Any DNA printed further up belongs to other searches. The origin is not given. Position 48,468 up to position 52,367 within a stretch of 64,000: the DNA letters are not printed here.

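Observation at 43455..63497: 20-kb intronless ORF encoding a 6680-aa HECT E3 ligase with ankyrin-like repeats and a split HECT domain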

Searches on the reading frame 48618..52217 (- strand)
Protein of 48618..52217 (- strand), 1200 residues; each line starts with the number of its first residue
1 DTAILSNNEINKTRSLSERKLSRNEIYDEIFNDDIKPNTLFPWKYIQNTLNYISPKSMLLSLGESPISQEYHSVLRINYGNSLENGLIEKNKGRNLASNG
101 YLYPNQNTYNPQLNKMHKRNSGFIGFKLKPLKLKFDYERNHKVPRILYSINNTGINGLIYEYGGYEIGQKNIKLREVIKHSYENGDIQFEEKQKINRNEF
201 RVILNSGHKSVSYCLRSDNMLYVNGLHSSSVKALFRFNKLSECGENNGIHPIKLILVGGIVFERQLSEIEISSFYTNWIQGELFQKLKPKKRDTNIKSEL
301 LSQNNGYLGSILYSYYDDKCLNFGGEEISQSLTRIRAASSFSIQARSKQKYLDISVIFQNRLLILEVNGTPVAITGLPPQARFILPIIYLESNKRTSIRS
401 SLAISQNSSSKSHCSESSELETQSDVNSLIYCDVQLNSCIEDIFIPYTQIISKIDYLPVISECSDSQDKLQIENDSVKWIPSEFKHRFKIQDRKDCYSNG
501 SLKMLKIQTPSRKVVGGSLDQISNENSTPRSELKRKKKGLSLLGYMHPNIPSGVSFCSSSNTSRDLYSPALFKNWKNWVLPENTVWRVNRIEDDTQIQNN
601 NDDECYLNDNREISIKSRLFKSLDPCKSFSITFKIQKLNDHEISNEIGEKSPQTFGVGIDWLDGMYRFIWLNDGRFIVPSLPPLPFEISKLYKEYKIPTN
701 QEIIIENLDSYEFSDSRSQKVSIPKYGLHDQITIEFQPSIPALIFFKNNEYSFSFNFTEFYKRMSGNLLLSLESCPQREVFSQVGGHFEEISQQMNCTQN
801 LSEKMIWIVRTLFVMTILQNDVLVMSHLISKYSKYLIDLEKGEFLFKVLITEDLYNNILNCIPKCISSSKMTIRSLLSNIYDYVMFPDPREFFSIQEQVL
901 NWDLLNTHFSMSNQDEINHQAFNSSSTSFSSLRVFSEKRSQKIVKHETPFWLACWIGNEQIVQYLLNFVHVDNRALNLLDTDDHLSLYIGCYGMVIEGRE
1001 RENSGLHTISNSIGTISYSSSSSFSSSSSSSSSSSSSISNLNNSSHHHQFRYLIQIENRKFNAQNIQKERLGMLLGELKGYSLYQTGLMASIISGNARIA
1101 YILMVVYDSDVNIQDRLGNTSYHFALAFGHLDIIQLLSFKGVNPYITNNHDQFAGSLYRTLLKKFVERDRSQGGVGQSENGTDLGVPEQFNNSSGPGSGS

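Call 27: search_solved_structures(query=A2, max_evalue=1, show_alignments=2)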
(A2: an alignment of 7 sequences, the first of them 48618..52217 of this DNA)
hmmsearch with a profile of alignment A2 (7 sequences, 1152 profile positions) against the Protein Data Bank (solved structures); distinct sequences matched with E-value up to 1: 310 (the best 60 are shown).
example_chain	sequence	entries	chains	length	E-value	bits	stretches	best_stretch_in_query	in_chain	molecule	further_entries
6mol_A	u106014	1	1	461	7.8e-24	86.8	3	1067-1106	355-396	Monoextended DARPin R12 (M_R12)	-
6ar6_B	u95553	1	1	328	2.8e-18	68.4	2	1060-1101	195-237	DLD-4 darpin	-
5mak_A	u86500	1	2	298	1.7e-17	65.7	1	1051-1096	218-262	R7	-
5ma3_A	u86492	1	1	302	2e-17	65.5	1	1051-1096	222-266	R11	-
5ma9_A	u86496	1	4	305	2.3e-17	65.3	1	1052-1096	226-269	R11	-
5ma4_A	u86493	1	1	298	6.1e-17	63.9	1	1057-1096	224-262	K7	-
5ma5_A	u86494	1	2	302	6.6e-17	63.8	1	1051-1096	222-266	K11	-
5leb_A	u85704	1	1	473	1.8e-16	62.3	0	1067-1098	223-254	DDD_D12_06_D12_06_D12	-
5le2_A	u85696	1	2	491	1.3e-15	59.6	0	1067-1098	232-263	DDD_D12_15_D12_15_D12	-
5lec_A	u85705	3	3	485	1.3e-15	59.5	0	1067-1098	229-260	DDD_D12_12_D12_12_D12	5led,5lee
4o60_A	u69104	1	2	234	1.7e-15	59.1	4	1066-1101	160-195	ANK-N5C-317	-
5lel_A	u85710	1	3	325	2.4e-15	58.6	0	1060-1096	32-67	DD_Off7_10_3G124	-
4qfv_A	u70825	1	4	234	3.9e-14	54.6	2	1067-1099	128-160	ANK-N5C-281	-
5lw1_A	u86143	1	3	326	4.5e-14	54.4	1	1065-1097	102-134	DD_232_11_D12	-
6f5e_A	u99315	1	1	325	5.2e-14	54.2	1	1065-1095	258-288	DD_D12_10_47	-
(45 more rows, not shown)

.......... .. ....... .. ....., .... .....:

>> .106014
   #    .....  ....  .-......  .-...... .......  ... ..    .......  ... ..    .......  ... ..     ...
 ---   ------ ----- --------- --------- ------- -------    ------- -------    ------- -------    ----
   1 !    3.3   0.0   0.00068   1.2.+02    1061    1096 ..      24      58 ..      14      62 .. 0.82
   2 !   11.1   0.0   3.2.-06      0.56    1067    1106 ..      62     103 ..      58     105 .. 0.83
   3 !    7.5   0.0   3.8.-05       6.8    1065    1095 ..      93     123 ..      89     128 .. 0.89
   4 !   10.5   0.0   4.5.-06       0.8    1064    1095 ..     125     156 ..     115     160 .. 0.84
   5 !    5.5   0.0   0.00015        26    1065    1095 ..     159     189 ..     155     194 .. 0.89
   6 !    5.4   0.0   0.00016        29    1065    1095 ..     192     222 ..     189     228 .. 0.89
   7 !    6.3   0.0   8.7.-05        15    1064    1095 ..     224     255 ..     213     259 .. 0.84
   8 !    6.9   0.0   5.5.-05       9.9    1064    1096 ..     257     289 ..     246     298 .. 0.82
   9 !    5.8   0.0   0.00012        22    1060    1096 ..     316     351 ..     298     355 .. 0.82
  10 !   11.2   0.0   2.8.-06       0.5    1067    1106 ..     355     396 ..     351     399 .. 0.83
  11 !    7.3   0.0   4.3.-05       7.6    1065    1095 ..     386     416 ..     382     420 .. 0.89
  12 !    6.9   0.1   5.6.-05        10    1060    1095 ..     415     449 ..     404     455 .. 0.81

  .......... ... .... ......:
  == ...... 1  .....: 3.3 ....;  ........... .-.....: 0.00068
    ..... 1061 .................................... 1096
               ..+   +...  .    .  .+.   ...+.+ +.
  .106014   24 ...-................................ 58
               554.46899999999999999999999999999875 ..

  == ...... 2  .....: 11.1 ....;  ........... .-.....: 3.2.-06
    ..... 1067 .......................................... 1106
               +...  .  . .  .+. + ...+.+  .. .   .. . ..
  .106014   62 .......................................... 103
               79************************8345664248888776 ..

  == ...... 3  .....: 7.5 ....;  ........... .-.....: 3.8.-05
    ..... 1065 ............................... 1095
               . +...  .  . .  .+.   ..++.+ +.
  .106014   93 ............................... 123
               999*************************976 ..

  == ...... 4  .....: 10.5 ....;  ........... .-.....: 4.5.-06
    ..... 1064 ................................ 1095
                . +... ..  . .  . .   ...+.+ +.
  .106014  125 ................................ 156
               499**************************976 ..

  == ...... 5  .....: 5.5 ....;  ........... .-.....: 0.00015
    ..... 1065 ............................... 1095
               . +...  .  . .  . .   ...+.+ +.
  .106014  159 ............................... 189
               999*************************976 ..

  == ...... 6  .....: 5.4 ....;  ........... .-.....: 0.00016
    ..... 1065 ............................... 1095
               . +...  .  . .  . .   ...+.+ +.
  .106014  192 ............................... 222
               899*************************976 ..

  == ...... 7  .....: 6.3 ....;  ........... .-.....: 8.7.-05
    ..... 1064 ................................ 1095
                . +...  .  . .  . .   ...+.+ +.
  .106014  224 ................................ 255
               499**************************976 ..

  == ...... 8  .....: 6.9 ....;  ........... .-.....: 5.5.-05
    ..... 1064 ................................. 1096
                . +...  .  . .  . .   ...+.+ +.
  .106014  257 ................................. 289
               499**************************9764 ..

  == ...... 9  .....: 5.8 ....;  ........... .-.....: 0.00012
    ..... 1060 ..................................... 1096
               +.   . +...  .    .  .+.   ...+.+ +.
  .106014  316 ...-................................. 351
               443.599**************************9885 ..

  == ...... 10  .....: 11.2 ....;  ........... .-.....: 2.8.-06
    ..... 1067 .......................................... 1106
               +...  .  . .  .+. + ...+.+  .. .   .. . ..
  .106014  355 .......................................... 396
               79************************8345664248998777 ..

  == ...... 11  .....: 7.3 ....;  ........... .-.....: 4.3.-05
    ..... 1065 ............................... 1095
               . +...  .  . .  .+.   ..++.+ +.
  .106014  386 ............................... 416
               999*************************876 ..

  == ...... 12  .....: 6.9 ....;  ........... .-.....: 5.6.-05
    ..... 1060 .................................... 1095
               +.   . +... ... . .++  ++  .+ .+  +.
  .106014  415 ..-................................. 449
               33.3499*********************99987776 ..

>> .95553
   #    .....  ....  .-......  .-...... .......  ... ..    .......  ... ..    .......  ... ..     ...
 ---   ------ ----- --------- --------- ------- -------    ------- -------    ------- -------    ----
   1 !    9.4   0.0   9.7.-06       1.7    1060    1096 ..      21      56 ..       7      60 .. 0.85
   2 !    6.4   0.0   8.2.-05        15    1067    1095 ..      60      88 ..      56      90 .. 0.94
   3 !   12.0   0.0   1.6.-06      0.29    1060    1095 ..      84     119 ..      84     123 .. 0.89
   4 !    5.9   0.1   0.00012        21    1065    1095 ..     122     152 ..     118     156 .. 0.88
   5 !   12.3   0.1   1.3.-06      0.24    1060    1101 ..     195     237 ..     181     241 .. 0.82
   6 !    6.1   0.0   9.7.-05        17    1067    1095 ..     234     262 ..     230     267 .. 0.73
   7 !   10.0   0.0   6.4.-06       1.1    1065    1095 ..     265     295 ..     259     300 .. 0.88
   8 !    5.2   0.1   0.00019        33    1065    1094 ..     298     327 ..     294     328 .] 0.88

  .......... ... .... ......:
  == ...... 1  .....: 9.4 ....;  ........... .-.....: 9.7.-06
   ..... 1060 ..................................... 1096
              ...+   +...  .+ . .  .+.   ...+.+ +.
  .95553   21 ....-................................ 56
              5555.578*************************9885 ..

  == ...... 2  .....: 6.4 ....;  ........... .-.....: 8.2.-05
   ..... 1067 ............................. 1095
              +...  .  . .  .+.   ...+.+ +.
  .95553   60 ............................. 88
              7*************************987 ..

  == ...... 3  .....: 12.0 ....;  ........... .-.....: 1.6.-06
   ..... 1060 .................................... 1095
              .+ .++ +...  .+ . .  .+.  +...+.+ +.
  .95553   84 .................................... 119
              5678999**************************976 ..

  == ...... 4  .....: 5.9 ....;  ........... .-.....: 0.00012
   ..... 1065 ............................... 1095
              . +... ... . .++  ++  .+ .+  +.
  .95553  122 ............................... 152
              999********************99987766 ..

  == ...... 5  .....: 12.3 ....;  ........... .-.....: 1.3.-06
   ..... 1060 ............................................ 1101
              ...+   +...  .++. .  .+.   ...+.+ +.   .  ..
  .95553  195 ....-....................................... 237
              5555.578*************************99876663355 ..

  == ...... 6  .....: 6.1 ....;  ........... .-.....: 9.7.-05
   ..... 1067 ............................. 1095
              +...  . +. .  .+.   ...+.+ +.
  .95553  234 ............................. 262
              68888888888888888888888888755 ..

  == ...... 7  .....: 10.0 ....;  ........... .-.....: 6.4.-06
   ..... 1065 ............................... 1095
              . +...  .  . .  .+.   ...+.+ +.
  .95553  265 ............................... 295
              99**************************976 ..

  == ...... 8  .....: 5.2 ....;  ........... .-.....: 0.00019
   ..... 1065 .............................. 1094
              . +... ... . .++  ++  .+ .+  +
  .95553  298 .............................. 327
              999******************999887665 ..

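Call 46: predict_structure(alignment_id=A2)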
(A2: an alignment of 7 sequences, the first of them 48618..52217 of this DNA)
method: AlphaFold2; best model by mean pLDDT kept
length: 1200 residues; sequences in the alignment: 7
mean_pLDDT: 35.1   pTM: 0.33
mean pLDDT of the five models: 35.1, 35.1, 31.9, 30.9, 29.9
residues with pLDDT >= 90: 0; 70-90: 95; 50-70: 173; < 50: 932
segments of 3 or more residues with pLDDT < 50: 1-171, 224-233, 239-249, 289-300, 329-345, 396-428, 438-799, 849-887, 907-947, 955-959, 970-1200
pLDDT, mean of each block of 10 residues (from residue 1): 29 39 41 29 30 28 25 22 23 24 23 22 23 27 28 26 29 72 66 73 62 77 46 50 38 75 77 78 64 38 66 68 55 35 50 63 64 62 78 50 24 24 39 54 23 22 25 22 23 20 20 21 21 19 19 19 22 21 20 21 21 20 20 23 24 24 25 24 24 25 24 25 21 21 26 28 23 20 24 31 63 64 71 71 56 38 26 29 40 59 55 28 24 22 43 51 57 27 24 20 26 23 23 20 22 21 22 20 27 32 32 28 31 34 27 26 29 25 21 25
secondary structure, 60 per line:
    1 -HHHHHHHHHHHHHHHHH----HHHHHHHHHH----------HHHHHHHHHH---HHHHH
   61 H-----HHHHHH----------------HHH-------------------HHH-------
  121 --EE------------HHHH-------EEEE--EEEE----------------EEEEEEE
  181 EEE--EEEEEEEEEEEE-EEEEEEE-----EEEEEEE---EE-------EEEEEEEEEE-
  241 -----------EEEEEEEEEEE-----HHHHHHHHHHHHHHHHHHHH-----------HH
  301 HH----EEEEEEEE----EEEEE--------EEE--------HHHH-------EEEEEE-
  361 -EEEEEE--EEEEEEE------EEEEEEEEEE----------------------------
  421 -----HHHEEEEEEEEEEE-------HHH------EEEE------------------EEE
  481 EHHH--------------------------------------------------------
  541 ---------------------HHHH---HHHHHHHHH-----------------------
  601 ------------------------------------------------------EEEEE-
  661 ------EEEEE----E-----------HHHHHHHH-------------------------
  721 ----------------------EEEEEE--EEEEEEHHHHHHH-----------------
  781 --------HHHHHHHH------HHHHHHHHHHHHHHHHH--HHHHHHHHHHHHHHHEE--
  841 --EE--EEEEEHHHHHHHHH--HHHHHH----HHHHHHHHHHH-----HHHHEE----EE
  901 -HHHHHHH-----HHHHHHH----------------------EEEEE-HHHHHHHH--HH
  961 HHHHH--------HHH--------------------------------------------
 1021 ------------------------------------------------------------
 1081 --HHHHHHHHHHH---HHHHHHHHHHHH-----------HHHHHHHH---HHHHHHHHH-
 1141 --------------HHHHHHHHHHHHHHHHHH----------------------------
elements in order (helices of 4 or more, strands of 3 or more residues): H2-18 H23-32 H43-52 H56-61 H67-72 H137-140 E148-151 E154-157 E174-183 E186-197 E199-205 E211-217 E230-239 E252-262 H268-287 H299-302 E307-314 E319-323 E332-334 H343-346 E354-359 E362-367 E370-376 E383-392 E429-439 E456-459 E478-481 H562-565 H569-577 E655-659 E667-671 H688-695 E743-748 E751-756 H757-763 H789-796 H803-819 H822-836 E847-851 H852-860 H863-868 H873-883 H889-892 H902-908 H914-920 E943-947 H949-956 H959-965 H1083-1093 H1097-1108 H1120-1127 H1131-1139 H1155-1172

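Call 51: fold_search(model_id=the predicted structure, library=pdb)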
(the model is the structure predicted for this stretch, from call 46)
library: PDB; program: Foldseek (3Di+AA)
matches with E <= 10: 930; with E <= 0.001: 10
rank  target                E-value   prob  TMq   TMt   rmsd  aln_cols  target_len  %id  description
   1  7c8f_A                2.6e-04  0.99  0.09  0.32  12.9       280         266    9  Structure of alginate lyase AlyC3 in complex with dimannuronate(2M) (released 2020-10-07)
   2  8axi_A                3.4e-04  0.99  0.09  0.17   9.7       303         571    7  Sialidases and Fucosidases of Akkermansia muciniphila are key for rapid growth on colonic mucin and nutrient sharing a (released 2023-03-01)
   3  1oq1_B                5.0e-04  1.00  0.11  0.43   9.8       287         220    6  Crystal Structure of Protein of Unknown Function with Galectin-like Fold from Bacillus subtilis (released 2003-09-23)
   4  1oq1_C                5.3e-04  1.00  0.10  0.41  10.4       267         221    9  Crystal Structure of Protein of Unknown Function with Galectin-like Fold from Bacillus subtilis (released 2003-09-23)
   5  9eob                  5.9e-04  0.99  0.10  0.18  10.6       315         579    8  Engineered GH181 sialidase from Akkermansia muciniphila (released 2025-03-26)
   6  8hls_A                6.2e-04  0.99  0.09  0.16  11.2       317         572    9  Crystal structure of the sialidase Am1547 from A.muciniphila (released 2024-06-05)
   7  1oq1_A                7.3e-04  1.00  0.10  0.42   8.9       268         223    7  Crystal Structure of Protein of Unknown Function with Galectin-like Fold from Bacillus subtilis (released 2003-09-23)
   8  2a71_B                7.3e-04  0.99  0.10  0.39  11.8       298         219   10  Crystal structure of Emp47p carbohydrate recognition domain (CRD), orthorhombic crystal form (released 2006-01-31)
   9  2a71_A                7.7e-04  0.99  0.10  0.39  11.7       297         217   10  Crystal structure of Emp47p carbohydrate recognition domain (CRD), orthorhombic crystal form (released 2006-01-31)
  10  8axs_A                9.0e-04  0.98  0.09  0.17  10.0       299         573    8  Sialidases and Fucosidases of Akkermansia muciniphila are key for rapid growth on colonic mucin and nutrient sharing a (released 2023-03-01)
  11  2a6z                  1.2e-03  0.99  0.09  0.37  10.3       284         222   10  Crystal structure of Emp47p carbohydrate recognition domain (CRD), monoclinic crystal form 1 (released 2006-01-31)
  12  8axi_B                1.2e-03  0.99  0.09  0.17  10.7       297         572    8  Sialidases and Fucosidases of Akkermansia muciniphila are key for rapid growth on colonic mucin and nutrient sharing a (released 2023-03-01)
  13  8axs_B                1.2e-03  0.99  0.09  0.17  10.6       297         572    7  Sialidases and Fucosidases of Akkermansia muciniphila are key for rapid growth on colonic mucin and nutrient sharing a (released 2023-03-01)
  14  5mqr                  1.2e-03  0.97  0.08  0.09  13.6       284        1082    8  Sialidase BT_1020 (released 2017-03-22)
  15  2a6w_B                1.5e-03  0.99  0.10  0.39   8.9       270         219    9  Crystal structure of Emp46p carbohydrate recognition domain (CRD), metal-free form (released 2006-01-31)
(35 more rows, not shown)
